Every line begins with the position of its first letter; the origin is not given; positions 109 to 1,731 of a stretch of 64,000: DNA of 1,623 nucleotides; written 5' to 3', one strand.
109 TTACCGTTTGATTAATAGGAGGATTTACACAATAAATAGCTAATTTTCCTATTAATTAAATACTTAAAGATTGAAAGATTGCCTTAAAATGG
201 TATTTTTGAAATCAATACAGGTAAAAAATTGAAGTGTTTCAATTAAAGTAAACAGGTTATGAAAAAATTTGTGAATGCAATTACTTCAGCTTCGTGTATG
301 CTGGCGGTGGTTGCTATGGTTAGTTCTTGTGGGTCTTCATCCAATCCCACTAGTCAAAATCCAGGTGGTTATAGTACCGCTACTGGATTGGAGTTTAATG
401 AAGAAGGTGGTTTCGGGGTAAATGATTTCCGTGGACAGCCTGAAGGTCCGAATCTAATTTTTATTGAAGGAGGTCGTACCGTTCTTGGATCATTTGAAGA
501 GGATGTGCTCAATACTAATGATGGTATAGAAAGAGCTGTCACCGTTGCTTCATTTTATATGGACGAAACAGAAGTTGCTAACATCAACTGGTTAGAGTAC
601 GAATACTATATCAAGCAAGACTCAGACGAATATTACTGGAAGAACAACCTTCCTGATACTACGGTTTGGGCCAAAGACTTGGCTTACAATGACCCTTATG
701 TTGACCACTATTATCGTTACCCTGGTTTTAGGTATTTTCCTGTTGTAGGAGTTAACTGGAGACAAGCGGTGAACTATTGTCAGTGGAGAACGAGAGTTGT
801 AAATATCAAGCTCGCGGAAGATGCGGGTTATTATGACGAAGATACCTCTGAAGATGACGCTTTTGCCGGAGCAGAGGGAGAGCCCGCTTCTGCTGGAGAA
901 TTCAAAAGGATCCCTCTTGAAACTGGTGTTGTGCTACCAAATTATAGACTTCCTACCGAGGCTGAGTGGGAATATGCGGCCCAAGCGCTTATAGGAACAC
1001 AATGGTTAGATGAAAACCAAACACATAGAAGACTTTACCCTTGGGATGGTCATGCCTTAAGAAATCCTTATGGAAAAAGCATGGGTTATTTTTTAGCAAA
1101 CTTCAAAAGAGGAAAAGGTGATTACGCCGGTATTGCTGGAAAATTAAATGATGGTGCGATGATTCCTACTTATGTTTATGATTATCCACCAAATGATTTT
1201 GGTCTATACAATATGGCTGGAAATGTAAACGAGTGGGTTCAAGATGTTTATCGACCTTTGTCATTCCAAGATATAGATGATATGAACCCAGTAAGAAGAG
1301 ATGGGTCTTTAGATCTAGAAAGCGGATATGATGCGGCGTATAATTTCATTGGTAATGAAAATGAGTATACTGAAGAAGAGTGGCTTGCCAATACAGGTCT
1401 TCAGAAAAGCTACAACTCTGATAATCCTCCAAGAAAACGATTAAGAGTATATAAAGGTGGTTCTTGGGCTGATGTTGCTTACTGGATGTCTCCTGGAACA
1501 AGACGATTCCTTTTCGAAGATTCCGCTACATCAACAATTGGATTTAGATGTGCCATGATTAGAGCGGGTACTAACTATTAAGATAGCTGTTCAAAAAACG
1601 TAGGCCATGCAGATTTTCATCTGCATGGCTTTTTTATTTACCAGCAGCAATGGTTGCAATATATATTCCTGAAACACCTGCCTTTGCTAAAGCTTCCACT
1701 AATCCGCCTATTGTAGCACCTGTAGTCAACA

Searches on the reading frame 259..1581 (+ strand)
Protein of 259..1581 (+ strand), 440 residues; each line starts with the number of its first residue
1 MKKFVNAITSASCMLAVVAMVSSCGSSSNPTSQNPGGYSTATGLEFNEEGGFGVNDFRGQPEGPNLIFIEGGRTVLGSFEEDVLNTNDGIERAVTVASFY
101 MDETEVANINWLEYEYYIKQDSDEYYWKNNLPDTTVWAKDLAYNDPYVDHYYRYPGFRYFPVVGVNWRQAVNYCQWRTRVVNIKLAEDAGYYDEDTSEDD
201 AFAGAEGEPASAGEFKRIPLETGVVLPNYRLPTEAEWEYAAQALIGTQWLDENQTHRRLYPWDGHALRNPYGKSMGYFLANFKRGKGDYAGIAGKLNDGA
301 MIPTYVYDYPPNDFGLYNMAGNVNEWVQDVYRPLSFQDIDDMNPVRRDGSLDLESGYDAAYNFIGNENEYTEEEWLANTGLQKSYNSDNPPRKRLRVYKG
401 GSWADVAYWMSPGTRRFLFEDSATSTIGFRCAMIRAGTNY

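Call 26: search_protein_families(library=ncbifam, proteins=[window:259-1581:+], max_evalue=1e-10)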
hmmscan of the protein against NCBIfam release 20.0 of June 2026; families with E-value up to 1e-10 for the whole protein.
window:259-1581:+ (440 aa): 3 families
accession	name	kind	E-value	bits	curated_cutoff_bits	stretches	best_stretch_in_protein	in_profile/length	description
TIGR03530.1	GldJ_short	equivalog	3e-174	579.6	382.9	1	10-439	3-396/396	gliding motility lipoprotein GldJ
TIGR03524.1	GldJ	equivalog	4.5e-93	312.8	458.2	3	221-346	256-380/559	gliding motility lipoprotein GldJ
TIGR03525.2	GldK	equivalog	9.8e-68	229.3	350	2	226-349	253-356/408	T9SS ring complex lipoprotein PorK/GldK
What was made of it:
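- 259..1581 (+): gldJ (context only: shows the genome has gliding/T9SS-associated machinery). TIGR03530 GldJ_short, 579.6 bits against a cut-off of 382.9 (call 26).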
